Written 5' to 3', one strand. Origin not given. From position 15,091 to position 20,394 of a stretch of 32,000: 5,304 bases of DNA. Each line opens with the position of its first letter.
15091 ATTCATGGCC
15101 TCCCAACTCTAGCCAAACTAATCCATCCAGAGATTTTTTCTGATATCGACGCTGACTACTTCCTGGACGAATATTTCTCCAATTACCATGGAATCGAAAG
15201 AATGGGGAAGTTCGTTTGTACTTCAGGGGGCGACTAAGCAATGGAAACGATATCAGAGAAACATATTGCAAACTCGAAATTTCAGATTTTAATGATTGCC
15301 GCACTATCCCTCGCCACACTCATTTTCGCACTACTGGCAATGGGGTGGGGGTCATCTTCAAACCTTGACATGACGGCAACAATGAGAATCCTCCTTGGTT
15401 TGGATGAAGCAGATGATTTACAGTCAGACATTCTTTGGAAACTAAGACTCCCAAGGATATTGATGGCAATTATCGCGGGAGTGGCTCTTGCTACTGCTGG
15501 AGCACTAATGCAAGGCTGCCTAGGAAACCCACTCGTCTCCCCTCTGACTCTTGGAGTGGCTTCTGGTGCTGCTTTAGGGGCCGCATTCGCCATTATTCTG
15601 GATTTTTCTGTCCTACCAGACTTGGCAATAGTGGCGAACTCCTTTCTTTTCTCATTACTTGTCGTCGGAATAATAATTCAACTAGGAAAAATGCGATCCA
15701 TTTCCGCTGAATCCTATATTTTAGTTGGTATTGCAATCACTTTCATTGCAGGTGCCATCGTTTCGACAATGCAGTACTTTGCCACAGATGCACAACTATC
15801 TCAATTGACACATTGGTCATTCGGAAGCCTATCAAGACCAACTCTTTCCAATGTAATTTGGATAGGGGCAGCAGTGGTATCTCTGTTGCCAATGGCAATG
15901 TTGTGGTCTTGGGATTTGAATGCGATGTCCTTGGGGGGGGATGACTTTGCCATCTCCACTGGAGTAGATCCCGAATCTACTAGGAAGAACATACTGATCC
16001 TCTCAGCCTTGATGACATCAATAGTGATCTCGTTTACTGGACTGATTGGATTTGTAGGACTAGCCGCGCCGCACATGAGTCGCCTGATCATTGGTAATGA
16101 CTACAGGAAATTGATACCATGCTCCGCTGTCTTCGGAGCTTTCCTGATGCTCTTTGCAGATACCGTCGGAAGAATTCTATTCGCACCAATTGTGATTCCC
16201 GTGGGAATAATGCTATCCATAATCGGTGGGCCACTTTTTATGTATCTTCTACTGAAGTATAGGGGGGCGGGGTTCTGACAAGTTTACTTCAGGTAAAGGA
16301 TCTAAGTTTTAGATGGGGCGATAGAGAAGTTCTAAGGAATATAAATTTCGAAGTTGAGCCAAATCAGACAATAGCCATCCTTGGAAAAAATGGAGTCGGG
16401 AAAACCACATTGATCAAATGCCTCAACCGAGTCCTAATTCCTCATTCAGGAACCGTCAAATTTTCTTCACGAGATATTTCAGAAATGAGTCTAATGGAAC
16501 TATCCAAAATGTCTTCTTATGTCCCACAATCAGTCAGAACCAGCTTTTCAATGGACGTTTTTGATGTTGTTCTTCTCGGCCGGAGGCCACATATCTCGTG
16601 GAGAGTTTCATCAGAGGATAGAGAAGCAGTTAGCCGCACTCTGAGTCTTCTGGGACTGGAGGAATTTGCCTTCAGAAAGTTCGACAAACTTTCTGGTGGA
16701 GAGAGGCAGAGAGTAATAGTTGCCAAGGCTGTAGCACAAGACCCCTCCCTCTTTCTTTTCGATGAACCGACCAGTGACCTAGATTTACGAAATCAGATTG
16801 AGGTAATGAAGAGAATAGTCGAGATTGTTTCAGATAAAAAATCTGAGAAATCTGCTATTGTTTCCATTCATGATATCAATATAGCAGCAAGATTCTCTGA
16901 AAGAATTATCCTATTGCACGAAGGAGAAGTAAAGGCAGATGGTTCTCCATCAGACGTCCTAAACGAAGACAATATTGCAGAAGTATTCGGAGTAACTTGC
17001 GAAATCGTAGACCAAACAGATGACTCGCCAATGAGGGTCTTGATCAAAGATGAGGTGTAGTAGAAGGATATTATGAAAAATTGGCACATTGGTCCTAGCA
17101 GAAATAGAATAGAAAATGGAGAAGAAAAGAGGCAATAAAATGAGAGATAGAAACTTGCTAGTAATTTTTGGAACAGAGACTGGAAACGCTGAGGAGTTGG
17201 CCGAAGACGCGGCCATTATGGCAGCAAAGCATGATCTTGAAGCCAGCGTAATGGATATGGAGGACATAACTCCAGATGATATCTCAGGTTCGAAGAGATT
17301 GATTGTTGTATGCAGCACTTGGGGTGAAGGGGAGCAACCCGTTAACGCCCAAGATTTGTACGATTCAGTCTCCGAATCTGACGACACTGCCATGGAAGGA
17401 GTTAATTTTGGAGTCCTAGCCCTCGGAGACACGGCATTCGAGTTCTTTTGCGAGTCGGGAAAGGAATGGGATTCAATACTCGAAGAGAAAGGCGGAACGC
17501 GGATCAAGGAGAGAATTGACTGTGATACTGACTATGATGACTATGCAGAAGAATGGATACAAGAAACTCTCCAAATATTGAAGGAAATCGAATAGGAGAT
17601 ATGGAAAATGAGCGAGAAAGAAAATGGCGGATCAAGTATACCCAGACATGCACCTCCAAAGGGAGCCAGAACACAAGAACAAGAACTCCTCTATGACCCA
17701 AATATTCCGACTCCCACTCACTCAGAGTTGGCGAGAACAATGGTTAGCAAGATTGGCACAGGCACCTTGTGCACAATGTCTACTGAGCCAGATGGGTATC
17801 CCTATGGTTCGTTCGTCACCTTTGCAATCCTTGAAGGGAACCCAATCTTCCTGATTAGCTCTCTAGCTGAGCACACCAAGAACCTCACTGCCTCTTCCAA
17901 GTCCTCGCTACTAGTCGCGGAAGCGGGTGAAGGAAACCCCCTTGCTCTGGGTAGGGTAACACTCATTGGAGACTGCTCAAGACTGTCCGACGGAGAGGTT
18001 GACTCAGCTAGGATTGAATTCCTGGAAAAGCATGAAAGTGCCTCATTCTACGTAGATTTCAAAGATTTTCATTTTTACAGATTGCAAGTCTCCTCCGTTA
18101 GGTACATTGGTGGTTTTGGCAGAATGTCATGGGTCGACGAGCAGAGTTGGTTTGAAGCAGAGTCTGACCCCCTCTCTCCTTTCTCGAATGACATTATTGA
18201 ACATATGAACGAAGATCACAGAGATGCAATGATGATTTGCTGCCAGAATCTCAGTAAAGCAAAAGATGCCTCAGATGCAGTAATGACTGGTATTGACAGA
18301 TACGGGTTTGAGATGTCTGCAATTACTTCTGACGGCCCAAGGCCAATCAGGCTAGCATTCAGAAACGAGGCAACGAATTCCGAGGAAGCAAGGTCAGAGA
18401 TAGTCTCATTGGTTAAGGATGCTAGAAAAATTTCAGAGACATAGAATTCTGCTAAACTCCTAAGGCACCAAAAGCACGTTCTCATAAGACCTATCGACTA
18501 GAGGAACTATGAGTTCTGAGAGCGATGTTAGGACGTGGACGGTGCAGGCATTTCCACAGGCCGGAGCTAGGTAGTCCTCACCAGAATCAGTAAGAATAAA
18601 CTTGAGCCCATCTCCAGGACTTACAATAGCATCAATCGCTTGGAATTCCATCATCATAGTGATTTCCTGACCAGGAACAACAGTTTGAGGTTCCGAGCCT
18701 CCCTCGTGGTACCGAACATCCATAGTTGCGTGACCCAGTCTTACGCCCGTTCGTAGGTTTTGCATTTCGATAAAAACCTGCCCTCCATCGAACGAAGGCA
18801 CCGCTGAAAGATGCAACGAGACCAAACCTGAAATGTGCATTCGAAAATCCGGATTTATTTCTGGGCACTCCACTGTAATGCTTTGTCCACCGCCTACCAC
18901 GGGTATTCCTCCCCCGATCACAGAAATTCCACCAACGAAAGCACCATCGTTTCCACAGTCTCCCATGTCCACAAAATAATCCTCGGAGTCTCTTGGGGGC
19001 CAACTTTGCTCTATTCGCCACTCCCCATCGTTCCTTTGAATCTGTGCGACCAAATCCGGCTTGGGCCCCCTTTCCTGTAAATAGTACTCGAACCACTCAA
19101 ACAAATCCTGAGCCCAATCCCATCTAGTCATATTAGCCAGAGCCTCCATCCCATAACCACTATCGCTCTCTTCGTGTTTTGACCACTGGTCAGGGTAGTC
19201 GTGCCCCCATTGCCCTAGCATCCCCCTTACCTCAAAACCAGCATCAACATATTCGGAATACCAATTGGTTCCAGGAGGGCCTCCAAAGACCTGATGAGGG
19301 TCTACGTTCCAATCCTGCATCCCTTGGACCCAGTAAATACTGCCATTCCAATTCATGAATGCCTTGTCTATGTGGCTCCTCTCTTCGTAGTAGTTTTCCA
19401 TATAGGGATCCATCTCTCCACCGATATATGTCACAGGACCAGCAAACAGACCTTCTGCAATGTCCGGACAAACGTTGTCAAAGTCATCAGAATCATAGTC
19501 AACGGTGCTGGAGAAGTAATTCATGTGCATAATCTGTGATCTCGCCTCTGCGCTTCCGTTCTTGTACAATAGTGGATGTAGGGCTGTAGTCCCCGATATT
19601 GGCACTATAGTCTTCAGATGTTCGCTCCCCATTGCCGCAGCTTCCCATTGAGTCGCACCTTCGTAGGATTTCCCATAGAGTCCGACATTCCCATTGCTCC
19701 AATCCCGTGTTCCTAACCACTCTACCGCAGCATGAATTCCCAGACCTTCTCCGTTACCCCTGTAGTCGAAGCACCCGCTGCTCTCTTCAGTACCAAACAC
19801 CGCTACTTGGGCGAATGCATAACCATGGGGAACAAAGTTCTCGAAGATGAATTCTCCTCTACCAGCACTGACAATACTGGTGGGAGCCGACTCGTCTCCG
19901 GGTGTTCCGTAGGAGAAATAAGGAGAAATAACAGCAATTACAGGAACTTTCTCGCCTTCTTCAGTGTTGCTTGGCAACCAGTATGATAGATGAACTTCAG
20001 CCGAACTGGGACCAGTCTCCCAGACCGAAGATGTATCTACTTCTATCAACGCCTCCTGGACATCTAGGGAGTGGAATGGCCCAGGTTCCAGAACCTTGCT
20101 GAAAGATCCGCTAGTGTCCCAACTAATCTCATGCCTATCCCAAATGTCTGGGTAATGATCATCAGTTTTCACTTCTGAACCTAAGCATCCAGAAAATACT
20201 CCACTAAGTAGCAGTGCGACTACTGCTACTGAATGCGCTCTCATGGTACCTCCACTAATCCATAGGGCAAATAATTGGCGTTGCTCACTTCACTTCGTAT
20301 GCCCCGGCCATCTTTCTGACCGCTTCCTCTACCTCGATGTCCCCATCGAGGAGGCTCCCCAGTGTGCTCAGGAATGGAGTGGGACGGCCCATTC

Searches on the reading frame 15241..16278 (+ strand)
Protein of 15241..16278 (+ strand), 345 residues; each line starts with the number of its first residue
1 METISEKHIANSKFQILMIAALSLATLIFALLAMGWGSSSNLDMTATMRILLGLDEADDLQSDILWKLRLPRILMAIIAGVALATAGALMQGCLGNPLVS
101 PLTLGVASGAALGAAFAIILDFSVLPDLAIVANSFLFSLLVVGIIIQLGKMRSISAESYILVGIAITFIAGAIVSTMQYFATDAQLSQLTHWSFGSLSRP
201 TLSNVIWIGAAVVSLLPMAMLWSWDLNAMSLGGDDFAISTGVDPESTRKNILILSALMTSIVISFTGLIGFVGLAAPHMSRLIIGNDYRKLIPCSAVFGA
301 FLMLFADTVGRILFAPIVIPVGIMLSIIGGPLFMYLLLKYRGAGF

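Call 11: search_protein_families(library=pfam, proteins=[window:15241-16278:+])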
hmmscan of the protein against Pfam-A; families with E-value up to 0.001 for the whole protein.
window:15241-16278:+ (345 aa): 1 family
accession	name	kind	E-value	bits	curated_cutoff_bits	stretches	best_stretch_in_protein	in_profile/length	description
PF01032.23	FecCD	-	4e-82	276.2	26.5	1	26-339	2-311/311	FecCD transport family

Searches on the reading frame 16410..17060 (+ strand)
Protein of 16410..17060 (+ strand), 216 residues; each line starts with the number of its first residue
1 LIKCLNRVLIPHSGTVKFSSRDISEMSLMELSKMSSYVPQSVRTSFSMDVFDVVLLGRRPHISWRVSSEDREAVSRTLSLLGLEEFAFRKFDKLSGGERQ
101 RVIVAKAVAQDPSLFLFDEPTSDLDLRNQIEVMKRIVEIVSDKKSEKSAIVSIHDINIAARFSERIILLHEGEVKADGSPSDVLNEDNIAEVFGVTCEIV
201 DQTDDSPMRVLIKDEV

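Call 11: search_protein_families(library=pfam, proteins=[window:16410-17060:+])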
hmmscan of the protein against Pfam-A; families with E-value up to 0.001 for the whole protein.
window:16410-17060:+ (216 aa): 1 family
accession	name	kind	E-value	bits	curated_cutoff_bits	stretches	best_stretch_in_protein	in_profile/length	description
PF00005.33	ABC_tran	-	3.1e-16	60.7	25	1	2-122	28-137/137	ABC transporter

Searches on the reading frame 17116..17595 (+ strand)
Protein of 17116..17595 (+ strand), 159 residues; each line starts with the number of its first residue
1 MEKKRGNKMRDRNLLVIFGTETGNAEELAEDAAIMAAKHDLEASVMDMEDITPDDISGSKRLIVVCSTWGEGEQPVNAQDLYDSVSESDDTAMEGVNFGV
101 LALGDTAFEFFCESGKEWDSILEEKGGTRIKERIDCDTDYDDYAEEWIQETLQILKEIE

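Call 11: search_protein_families(library=pfam, proteins=[window:17116-17595:+])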
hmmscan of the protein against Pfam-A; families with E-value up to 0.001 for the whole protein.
window:17116-17595:+ (159 aa): 1 family
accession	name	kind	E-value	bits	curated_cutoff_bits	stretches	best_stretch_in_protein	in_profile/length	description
PF00258.30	Flavodoxin_1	-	3.1e-29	102.4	25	1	16-147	1-143/143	Flavodoxin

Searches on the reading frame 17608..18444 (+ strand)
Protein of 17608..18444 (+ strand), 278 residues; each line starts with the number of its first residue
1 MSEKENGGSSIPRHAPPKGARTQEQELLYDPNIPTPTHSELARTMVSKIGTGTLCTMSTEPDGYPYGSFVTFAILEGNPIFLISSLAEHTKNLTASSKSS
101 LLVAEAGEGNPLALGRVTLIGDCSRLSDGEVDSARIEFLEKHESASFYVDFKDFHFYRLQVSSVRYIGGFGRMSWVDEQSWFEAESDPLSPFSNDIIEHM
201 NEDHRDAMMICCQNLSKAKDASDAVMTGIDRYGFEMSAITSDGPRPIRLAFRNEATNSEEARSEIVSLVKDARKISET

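Call 11: search_protein_families(library=pfam, proteins=[window:17608-18444:+])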
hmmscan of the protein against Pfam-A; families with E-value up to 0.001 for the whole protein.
window:17608-18444:+ (278 aa): 3 families
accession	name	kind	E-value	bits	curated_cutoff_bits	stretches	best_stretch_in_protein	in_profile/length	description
PF13883.13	CREG_beta-barrel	-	4.5e-22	79.2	27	1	38-182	6-166/167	CREG, beta-barrel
PF10615.14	DUF2470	-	1.1e-18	67.9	22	1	194-268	2-77/77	Domain of unknown function (DUF2470)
PF01243.27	PNPOx_N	-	3.8e-11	43.9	28.1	1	42-167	5-119/120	Pyridoxamine 5'-phosphate oxidase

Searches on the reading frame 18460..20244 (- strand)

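Call 11: search_protein_families(library=pfam, proteins=[window:18460-20244:-])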
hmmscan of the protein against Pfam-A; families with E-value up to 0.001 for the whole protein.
window:18460-20244:- (594 aa): 2 families
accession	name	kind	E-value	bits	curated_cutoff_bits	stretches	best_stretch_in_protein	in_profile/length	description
PF02129.25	Peptidase_S15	-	5.4e-35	121.8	23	1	83-348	4-260/262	X-Pro dipeptidyl-peptidase (S15 family)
PF08530.16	PepX_C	-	8.5e-06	26.3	22.5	1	468-551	90-176/217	X-Pro dipeptidyl-peptidase C-terminal non-catalytic domain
